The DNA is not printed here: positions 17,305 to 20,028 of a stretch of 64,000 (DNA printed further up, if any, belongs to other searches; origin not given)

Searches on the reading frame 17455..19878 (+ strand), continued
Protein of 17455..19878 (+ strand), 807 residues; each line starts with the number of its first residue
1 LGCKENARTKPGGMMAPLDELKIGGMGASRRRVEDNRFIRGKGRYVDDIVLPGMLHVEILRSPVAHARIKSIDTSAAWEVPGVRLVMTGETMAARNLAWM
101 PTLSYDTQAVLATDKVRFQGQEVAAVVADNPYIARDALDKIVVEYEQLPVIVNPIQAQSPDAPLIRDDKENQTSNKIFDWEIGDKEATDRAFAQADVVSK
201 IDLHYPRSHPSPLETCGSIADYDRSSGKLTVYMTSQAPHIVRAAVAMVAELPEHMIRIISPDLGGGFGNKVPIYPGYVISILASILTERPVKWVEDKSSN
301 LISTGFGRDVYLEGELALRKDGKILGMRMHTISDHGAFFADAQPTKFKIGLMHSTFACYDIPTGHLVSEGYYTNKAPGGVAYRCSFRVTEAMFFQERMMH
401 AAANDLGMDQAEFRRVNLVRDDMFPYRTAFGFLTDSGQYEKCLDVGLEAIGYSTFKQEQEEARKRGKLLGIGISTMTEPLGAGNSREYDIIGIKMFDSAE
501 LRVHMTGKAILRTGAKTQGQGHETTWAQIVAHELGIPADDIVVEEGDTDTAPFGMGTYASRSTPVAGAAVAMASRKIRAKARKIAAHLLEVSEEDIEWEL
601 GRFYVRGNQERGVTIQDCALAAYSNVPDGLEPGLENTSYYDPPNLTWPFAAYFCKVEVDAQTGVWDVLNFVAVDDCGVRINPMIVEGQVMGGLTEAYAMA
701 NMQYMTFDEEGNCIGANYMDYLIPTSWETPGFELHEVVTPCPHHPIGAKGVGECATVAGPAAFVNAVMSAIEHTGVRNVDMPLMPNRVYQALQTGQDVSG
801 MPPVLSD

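Call 67: get_annotated_region(hit=H7, flank=9000)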
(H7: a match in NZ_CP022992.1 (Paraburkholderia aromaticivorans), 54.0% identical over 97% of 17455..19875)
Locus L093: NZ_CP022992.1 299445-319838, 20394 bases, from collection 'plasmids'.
description: Paraburkholderia aromaticivorans strain BN5 plasmid pBN2, complete sequence
organism: Paraburkholderia aromaticivorans (NCBI taxid 2026199)
taxonomy: Bacteria; Pseudomonadota; Betaproteobacteria; Burkholderiales; Burkholderiaceae; Paraburkholderia; Paraburkholderia aromaticivorans
host: -; source: -; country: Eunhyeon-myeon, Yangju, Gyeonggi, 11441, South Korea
typing (MOB-suite, as given by PLSDB): non-mobilizable; mating-pair formation MPF_T
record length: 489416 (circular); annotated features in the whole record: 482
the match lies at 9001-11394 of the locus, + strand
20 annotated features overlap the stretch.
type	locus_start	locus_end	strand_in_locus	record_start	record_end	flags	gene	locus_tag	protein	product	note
CDS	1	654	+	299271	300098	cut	-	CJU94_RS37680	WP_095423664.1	hypothetical protein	-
CDS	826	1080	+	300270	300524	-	-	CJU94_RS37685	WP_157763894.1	hypothetical protein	-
CDS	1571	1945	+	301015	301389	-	-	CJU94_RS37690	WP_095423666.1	hypothetical protein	-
CDS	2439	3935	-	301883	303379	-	-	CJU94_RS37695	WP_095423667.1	hypothetical protein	-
CDS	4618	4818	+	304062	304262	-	-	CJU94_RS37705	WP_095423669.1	hypothetical protein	-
CDS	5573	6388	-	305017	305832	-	-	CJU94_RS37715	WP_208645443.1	LytTR family DNA-binding domain-containing protein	-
CDS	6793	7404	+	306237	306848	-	-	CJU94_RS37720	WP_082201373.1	OmpW family outer membrane protein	-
CDS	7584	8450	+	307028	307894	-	-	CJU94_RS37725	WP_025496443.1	xanthine dehydrogenase family protein subunit M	-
CDS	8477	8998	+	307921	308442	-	-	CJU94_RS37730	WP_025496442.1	(2Fe-2S)-binding protein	-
CDS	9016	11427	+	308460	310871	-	-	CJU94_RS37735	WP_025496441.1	aerobic carbon-monoxide dehydrogenase large subunit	-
CDS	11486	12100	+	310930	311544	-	-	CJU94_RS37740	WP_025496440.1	SRPBCC family protein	-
CDS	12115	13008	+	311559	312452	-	-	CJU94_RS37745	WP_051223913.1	MoxR family ATPase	-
CDS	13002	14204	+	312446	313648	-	-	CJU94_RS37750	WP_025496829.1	VWA domain-containing protein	-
CDS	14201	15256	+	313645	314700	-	-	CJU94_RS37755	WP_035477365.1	XdhC family protein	-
CDS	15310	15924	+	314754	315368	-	-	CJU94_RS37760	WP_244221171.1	nucleotidyltransferase family protein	-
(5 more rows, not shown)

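Call 68: get_annotated_region(hit=H6, flank=9000)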
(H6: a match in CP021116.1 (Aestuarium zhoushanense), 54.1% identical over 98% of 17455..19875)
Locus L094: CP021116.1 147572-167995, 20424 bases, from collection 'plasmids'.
description: Aestuarium zhoushanense strain G7 plasmid unnamed2, complete sequence
organism: Aestuarium zhoushanense (NCBI taxid 2820523)
taxonomy: Bacteria; Pseudomonadota; Alphaproteobacteria; Rhodobacterales; Paracoccaceae; Aestuarium; Aestuarium zhoushanense
host: -; source: pure culture,tidal flat sample; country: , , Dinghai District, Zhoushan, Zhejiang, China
typing (MOB-suite, as given by PLSDB): non-mobilizable
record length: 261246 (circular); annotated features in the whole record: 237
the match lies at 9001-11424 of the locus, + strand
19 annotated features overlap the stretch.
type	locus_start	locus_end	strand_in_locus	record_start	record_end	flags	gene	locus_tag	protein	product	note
CDS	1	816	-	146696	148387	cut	-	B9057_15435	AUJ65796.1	D-lactate dehydrogenase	-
CDS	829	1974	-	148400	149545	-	-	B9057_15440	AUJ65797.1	alpha-hydroxy-acid oxidizing enzyme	-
CDS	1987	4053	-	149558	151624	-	-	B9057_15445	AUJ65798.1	C4-dicarboxylate ABC transporter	-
CDS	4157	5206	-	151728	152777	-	-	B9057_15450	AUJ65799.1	C4-dicarboxylate ABC transporter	-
CDS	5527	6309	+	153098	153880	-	-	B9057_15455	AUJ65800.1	GntR family transcriptional regulator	-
CDS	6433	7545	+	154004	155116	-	-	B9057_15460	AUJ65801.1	carbon monoxide dehydrogenase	-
CDS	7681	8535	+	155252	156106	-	-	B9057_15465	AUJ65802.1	carbon monoxide dehydrogenase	-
CDS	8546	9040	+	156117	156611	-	-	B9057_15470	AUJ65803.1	carbon monoxide dehydrogenase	-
CDS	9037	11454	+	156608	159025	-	-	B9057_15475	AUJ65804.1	carbon-monoxide dehydrogenase large subunit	-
CDS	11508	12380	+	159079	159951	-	-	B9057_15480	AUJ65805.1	ATPase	-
CDS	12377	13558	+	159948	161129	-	-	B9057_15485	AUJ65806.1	carbon monoxide dehydrogenase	-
CDS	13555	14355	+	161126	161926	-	-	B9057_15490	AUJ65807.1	XdhC /CoxI family-like protein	-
CDS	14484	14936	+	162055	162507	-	-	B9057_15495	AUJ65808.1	carbon monoxide dehydrogenase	-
CDS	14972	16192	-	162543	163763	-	-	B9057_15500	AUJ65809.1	sodium:galactoside symporter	-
CDS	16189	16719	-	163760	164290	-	-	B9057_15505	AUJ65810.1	hypothetical protein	-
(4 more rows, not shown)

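Call 69: get_annotated_region(hit=H8, flank=9000)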
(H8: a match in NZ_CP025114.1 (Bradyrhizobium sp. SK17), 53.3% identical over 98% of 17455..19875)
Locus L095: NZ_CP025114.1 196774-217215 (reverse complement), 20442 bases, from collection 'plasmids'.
description: Bradyrhizobium sp. SK17 strain CBNU plasmid unnamed, complete sequence
organism: Bradyrhizobium sp. SK17 (NCBI taxid 2057741)
taxonomy: Bacteria; Pseudomonadota; Alphaproteobacteria; Hyphomicrobiales; Nitrobacteraceae; Bradyrhizobium; Bradyrhizobium sp. SK17
host: -; source: whole organism,agricultural soil; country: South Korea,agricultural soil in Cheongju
typing (MOB-suite, as given by PLSDB): conjugative; relaxase MOBP; mating-pair formation MPF_T
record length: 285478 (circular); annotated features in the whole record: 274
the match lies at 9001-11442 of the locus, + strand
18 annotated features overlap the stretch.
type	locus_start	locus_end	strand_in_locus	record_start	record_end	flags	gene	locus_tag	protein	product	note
CDS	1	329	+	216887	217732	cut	-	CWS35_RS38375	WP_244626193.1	TonB-dependent receptor plug domain-containing protein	-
CDS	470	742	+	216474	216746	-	-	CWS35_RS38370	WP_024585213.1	hypothetical protein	-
CDS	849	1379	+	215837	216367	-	-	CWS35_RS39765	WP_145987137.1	hypothetical protein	-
CDS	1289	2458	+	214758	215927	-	-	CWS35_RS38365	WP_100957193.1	hypothetical protein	-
CDS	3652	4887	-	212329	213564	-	-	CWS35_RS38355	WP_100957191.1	IS110 family transposase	-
CDS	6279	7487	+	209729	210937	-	-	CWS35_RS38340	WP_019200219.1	MHYT domain-containing protein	-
CDS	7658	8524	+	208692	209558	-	-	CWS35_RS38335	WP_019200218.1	xanthine dehydrogenase family protein subunit M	-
CDS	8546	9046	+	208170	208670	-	-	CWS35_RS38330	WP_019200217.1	(2Fe-2S)-binding protein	-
CDS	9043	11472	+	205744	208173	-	-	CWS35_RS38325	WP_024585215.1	aerobic carbon-monoxide dehydrogenase large subunit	-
CDS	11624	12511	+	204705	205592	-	-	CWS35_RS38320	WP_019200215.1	MoxR family ATPase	-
CDS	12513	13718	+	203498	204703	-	-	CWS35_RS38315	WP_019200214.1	VWA domain-containing protein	-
CDS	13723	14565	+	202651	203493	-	-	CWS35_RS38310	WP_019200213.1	XdhC family protein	-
CDS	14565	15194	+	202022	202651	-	-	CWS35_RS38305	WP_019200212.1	carbon monoxide dehydrogenase subunit G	-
CDS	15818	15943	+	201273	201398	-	-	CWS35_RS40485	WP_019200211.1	hypothetical protein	-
CDS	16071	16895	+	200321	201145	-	-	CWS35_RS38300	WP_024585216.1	IS5 family transposase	-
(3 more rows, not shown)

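Call 70: get_annotated_region(hit=H10, flank=9000)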
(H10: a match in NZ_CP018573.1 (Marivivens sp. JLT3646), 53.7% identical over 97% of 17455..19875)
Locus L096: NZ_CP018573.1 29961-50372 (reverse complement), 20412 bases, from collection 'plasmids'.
description: Marivivens sp. JLT3646 plasmid unnamed, complete sequence
organism: Marivivens sp. JLT3646 (NCBI taxid 1920883)
taxonomy: Bacteria; Pseudomonadota; Alphaproteobacteria; Rhodobacterales; Paracoccaceae; Marivivens; Marivivens sp. JLT3646
host: -; source: cell culture,shallow-sea hydrothermal system; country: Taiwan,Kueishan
typing (MOB-suite, as given by PLSDB): non-mobilizable
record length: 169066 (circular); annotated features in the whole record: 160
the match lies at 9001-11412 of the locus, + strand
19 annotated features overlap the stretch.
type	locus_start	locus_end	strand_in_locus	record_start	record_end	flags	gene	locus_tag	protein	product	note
CDS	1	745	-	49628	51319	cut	dld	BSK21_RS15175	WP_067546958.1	D-lactate dehydrogenase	GO:0006089 - lactate metabolic process [Evidence IEA]; GO:0019516 - lactate oxidation [Evidence IEA]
CDS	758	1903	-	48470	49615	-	-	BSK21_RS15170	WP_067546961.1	alpha-hydroxy acid oxidase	-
CDS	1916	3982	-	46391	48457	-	-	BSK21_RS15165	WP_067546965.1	TRAP transporter large permease subunit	GO:0015740 - C4-dicarboxylate transport [Evidence IEA]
CDS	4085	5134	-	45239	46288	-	-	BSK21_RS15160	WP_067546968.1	TRAP transporter substrate-binding protein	-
CDS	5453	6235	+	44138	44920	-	-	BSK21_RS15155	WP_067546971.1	FadR/GntR family transcriptional regulator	-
CDS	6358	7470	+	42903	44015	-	-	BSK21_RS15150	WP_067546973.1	MHYT domain-containing protein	-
CDS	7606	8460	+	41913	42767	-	-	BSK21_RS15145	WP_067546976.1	xanthine dehydrogenase family protein subunit M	-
CDS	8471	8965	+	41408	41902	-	-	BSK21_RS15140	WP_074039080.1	(2Fe-2S)-binding protein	-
CDS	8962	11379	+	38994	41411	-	-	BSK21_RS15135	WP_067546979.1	aerobic carbon-monoxide dehydrogenase large subunit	-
CDS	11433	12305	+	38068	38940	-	-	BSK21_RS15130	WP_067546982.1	MoxR family ATPase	-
CDS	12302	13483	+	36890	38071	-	-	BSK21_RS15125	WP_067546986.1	VWA domain-containing protein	-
CDS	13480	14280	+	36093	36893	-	-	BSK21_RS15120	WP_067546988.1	XdhC family protein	-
CDS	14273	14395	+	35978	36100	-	-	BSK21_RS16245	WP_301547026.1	hypothetical protein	-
CDS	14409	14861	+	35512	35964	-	-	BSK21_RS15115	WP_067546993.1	carbon monoxide dehydrogenase subunit G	-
CDS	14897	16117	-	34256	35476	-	-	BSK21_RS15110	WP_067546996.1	MFS transporter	GO:0055085 - transmembrane transport [Evidence IEA]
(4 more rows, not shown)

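Call 71: get_annotated_region(hit=H11, flank=9000)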
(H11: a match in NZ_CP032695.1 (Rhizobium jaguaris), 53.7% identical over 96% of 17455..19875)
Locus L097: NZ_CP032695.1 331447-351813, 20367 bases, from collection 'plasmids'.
description: Rhizobium jaguaris strain CCGE525 plasmid pRCCGE525c, complete sequence
organism: Rhizobium jaguaris (NCBI taxid 1312183)
taxonomy: Bacteria; Pseudomonadota; Alphaproteobacteria; Hyphomicrobiales; Rhizobiaceae; Rhizobium; Rhizobium jaguaris
host: -; source: Calliandra grandiflora; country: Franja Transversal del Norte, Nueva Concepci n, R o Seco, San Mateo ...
typing (MOB-suite, as given by PLSDB): non-mobilizable; mating-pair formation MPF_T
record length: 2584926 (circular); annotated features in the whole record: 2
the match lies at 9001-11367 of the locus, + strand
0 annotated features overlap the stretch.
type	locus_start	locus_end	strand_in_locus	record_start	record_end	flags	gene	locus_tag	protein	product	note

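Call 72: get_annotated_region(hit=H19, flank=9000)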
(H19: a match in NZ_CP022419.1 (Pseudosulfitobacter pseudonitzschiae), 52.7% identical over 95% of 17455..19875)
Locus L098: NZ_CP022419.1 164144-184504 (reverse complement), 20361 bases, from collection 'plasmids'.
description: Pseudosulfitobacter pseudonitzschiae strain SMR1 plasmid pSMR1-4, complete sequence
organism: Pseudosulfitobacter pseudonitzschiae (NCBI taxid 1402135)
taxonomy: Bacteria; Pseudomonadota; Alphaproteobacteria; Rhodobacterales; Roseobacteraceae; Pseudosulfitobacter; Pseudosulfitobacter pseudonitzschiae
host: -; source: Skeletonema marinoi strain RO5AC,Cell culture,Top-layer sediments; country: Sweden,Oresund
typing (MOB-suite, as given by PLSDB): conjugative; replicon rep_cluster_611; relaxase MOBP; mating-pair formation MPF_T
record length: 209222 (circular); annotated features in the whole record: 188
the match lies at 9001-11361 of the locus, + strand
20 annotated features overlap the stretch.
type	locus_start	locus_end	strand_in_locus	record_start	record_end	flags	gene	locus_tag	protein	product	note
CDS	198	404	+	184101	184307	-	-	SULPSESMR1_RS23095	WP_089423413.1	hypothetical protein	-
CDS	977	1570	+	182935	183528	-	-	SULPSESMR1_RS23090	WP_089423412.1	transposase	-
CDS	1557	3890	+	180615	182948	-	-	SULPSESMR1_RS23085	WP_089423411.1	relaxase/mobilization nuclease domain-containing protein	-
CDS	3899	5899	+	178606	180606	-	-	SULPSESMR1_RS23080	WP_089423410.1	type IV secretory system conjugative DNA transfer family protein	-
CDS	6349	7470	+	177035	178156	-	-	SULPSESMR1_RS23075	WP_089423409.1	MHYT domain-containing protein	-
CDS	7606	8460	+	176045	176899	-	-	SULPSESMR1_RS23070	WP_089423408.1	xanthine dehydrogenase family protein subunit M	-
CDS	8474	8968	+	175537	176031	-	-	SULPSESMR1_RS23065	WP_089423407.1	(2Fe-2S)-binding protein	-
CDS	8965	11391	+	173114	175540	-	-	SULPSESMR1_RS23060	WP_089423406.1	aerobic carbon-monoxide dehydrogenase large subunit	-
CDS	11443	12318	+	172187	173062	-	-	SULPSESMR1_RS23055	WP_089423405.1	MoxR family ATPase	-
CDS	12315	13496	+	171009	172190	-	-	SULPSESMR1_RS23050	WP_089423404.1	VWA domain-containing protein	-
CDS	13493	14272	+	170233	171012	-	-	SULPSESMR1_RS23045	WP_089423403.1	XdhC family protein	-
CDS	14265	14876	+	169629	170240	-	-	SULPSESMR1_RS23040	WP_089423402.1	nucleotidyltransferase family protein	-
CDS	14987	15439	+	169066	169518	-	-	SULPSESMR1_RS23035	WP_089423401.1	carbon monoxide dehydrogenase subunit G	-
CDS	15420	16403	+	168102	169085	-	-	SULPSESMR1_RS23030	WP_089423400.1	XdhC family protein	-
CDS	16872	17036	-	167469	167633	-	-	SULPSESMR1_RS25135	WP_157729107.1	hypothetical protein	-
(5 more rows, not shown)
